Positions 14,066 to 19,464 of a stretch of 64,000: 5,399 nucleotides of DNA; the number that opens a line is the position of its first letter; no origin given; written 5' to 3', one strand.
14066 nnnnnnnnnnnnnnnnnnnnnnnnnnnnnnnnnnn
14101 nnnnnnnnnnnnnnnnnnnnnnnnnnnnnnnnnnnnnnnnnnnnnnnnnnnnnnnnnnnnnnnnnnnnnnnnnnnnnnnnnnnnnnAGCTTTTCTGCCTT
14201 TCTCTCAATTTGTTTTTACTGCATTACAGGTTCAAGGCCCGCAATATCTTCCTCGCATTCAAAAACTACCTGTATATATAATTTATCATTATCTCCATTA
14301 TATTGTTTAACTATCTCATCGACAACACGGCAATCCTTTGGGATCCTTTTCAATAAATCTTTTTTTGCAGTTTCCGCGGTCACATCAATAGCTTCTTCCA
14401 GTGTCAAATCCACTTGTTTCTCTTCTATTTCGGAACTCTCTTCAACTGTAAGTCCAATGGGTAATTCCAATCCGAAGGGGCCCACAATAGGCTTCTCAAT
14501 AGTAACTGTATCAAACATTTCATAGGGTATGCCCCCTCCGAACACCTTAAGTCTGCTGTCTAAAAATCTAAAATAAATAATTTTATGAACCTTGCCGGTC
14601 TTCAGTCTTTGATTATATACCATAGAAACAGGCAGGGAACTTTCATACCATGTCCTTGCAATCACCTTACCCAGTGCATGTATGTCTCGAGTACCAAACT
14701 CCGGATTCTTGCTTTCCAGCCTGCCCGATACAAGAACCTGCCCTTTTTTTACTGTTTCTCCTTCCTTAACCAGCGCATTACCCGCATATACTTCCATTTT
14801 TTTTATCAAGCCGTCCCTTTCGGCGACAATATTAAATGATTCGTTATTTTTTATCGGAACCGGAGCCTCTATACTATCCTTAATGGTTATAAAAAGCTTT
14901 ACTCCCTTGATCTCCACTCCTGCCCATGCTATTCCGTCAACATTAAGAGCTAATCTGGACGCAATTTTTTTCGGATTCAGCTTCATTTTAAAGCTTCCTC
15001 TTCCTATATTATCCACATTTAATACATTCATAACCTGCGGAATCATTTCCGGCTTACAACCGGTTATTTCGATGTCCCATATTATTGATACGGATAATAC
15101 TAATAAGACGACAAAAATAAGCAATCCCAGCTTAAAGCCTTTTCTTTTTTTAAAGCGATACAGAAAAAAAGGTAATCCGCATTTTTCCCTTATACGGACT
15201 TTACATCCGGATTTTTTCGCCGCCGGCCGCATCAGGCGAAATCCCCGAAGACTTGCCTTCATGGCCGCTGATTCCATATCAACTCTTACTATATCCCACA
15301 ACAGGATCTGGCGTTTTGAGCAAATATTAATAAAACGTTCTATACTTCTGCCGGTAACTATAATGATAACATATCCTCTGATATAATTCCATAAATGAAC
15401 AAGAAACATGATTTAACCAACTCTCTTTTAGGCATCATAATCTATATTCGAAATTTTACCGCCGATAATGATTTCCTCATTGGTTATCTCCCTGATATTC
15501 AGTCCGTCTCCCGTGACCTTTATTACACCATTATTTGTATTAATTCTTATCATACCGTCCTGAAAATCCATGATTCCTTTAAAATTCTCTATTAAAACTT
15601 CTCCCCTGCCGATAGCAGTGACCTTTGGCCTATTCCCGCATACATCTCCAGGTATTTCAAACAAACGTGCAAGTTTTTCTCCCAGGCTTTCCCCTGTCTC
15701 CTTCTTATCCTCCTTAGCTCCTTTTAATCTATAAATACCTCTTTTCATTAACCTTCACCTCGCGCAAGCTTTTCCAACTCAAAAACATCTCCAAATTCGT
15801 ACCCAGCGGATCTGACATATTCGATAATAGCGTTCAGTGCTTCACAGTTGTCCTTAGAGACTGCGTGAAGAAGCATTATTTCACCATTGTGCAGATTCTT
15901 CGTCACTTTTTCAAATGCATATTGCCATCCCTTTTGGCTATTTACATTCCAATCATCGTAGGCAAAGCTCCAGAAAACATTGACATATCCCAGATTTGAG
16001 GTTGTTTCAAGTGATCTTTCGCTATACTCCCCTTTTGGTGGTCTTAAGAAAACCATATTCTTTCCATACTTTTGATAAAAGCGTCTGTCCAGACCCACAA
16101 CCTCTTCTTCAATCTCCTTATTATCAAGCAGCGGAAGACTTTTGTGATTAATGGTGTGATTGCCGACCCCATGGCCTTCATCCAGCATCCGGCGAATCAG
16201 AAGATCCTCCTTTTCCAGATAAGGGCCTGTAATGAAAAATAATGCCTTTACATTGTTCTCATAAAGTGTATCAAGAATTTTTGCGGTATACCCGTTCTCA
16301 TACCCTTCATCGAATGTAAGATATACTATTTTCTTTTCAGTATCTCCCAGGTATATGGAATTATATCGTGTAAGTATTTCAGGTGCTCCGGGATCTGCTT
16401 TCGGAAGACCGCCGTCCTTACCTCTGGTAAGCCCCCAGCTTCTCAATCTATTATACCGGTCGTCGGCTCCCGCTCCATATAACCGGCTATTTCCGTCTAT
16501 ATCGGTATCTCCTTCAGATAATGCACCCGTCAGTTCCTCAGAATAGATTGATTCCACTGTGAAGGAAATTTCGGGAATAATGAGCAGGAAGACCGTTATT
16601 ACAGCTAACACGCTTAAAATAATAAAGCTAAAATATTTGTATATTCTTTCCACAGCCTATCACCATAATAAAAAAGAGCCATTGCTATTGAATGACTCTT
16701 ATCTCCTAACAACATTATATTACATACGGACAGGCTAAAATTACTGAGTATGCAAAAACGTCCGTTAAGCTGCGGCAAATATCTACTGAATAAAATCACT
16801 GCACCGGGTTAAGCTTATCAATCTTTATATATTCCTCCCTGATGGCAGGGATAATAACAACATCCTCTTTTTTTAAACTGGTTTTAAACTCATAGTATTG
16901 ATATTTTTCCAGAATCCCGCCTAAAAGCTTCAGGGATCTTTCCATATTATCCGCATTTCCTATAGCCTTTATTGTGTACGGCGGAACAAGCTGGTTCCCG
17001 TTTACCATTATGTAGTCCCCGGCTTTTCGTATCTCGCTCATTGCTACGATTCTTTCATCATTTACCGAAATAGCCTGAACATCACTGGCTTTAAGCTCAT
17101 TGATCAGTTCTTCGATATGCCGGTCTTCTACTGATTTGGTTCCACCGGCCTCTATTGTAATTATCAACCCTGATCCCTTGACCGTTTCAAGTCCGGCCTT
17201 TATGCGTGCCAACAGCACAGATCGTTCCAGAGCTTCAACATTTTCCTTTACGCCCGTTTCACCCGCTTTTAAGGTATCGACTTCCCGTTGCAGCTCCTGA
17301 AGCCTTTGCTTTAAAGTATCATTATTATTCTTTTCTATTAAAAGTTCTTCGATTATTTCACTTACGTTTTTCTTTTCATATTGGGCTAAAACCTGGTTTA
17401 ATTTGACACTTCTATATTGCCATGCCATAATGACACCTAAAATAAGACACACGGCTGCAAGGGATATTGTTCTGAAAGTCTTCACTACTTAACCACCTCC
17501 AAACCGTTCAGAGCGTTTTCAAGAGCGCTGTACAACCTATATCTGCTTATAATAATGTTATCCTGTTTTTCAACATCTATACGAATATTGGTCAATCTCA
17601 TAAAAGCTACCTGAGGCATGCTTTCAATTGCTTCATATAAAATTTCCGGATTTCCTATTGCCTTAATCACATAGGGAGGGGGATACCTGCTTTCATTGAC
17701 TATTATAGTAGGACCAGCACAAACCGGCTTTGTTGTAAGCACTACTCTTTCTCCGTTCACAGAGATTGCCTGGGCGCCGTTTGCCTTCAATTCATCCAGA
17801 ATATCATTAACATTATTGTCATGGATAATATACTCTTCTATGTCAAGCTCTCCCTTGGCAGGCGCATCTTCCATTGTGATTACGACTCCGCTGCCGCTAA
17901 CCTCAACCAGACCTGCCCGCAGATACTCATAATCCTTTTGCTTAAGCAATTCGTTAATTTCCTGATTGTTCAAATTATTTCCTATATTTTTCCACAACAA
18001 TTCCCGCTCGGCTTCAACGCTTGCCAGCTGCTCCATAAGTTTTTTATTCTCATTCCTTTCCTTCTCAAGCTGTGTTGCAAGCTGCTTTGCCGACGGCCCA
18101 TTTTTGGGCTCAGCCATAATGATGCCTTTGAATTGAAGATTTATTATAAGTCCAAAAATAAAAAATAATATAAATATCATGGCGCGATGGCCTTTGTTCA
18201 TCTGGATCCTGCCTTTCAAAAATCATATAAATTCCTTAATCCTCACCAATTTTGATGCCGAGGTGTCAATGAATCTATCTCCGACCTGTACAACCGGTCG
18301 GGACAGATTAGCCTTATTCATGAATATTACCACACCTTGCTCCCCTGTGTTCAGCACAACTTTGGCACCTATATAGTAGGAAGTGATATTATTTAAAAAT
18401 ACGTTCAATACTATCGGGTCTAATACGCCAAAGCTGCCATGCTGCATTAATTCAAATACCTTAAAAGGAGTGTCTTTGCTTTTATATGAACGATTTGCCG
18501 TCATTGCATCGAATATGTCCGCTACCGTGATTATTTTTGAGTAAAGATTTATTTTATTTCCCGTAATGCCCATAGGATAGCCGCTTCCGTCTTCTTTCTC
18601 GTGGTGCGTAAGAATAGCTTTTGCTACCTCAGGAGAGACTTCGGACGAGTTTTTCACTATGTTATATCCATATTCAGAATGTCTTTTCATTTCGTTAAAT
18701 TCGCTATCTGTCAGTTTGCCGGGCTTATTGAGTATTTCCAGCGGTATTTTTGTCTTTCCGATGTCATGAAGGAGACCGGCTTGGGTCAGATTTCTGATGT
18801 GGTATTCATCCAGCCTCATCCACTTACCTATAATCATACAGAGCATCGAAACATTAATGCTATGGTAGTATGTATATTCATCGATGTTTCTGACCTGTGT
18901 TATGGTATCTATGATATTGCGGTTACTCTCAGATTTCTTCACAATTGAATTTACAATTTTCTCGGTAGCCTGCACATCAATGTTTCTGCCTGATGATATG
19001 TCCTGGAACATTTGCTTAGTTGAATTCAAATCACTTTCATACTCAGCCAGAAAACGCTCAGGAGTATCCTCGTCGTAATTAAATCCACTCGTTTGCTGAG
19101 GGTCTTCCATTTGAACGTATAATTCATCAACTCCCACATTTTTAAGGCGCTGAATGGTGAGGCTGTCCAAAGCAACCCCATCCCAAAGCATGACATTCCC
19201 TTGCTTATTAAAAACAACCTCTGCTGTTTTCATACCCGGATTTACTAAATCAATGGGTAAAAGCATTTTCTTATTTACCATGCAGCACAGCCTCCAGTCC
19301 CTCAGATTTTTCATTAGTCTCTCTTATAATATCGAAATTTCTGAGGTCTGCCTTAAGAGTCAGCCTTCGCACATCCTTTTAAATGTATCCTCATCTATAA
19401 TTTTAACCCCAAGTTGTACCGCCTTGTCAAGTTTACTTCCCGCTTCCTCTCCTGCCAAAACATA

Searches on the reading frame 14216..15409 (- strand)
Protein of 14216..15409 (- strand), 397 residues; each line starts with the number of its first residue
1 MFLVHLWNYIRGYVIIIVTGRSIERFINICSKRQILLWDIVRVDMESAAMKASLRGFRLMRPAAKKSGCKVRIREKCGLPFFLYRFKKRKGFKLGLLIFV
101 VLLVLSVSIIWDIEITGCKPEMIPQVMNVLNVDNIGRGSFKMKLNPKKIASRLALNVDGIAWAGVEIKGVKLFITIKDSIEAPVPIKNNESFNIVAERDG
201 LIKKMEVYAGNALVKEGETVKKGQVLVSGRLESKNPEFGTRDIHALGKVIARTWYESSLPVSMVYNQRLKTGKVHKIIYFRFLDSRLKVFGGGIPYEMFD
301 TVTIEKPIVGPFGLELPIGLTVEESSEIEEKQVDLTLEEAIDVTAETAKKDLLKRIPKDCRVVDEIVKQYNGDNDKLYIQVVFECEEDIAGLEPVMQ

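Call 60: search_protein_families(library=pfam, proteins=[window:14216-15409:-], max_evalue=0.00001)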
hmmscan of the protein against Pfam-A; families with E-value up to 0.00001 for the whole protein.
window:14216-15409:- (397 aa): 1 family
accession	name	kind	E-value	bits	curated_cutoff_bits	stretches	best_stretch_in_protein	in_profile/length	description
PF06898.16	YqfD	-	2.4e-115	385.9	25.2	1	8-389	1-379/379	Putative stage IV sporulation protein YqfD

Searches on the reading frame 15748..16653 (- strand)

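Call 60: search_protein_families(library=pfam, proteins=[window:15748-16653:-], max_evalue=0.00001)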
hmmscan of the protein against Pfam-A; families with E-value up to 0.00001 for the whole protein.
window:15748-16653:- (301 aa): 1 family
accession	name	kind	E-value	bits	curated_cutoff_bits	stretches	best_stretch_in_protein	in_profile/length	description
PF01522.26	Polysacc_deac_1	-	1e-32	113.1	23.1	1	103-225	2-123/124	Polysaccharide deacetylase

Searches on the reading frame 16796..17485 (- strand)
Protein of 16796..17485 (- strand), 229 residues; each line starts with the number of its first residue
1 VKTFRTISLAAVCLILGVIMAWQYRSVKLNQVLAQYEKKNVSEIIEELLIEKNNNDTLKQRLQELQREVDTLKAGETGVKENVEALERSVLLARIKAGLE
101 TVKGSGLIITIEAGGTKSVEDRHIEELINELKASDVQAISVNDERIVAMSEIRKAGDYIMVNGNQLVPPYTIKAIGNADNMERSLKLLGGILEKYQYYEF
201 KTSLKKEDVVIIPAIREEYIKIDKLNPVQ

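Call 60: search_protein_families(library=pfam, proteins=[window:16796-17485:-], max_evalue=0.00001)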
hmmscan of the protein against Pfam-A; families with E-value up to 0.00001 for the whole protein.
window:16796-17485:- (229 aa): 1 family
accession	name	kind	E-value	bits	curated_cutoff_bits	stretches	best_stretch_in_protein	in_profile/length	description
PF05949.17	DUF881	-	5.3e-33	114.4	25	1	94-218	6-139/146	Bacterial protein of unknown function (DUF881)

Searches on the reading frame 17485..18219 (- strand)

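Call 60: search_protein_families(library=pfam, proteins=[window:17485-18219:-], max_evalue=0.00001)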
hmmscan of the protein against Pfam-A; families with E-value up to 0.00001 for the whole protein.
window:17485-18219:- (244 aa): 1 family
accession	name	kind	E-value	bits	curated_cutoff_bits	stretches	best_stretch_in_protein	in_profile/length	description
PF05949.17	DUF881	-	1.7e-36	125.7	25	1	100-230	7-139/146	Bacterial protein of unknown function (DUF881)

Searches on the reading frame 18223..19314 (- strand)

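Call 61: search_protein_families(library=pfam, proteins=[window:18223-19314:-], max_evalue=0.00001)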
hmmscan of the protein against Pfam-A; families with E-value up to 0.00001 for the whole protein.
window:18223-19314:- (363 aa): 2 families
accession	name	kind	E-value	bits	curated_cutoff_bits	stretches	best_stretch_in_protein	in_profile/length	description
PF13487.12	HD_5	-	4.8e-30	105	27.2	1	152-293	18-161/170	HD domain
PF01966.28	HD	-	2.6e-20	73.3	22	1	148-271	1-116/116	HD domain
